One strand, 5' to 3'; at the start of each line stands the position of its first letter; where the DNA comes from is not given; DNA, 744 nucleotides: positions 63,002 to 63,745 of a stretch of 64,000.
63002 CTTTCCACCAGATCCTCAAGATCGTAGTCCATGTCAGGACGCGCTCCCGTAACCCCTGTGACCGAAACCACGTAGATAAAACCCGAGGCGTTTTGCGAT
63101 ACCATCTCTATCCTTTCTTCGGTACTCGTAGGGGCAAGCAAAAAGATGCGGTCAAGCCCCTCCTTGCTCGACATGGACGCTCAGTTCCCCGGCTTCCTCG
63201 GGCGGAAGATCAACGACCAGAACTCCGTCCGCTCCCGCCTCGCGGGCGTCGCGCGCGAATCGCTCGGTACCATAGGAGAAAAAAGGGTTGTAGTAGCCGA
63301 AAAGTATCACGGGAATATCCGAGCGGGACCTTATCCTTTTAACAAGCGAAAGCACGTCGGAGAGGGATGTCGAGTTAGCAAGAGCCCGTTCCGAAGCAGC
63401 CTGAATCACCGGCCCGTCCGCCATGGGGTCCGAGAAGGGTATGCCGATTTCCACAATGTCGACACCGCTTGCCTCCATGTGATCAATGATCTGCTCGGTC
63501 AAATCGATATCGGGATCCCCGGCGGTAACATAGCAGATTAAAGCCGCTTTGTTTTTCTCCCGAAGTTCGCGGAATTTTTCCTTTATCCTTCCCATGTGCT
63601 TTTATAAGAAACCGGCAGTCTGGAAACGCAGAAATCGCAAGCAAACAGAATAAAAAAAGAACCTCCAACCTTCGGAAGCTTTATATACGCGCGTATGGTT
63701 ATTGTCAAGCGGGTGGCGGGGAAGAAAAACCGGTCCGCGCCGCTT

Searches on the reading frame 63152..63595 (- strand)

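Call 28: search_protein_families(library=pfam, proteins=[window:63152-63595:-], max_evalue=0.001)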
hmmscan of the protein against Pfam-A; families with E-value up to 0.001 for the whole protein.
window:63152-63595:- (147 aa): 1 family
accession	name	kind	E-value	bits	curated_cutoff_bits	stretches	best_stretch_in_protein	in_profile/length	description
PF00290.26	Trp_syntA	-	2.2e-51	174.7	27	1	8-144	1-138/259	Tryptophan synthase alpha chain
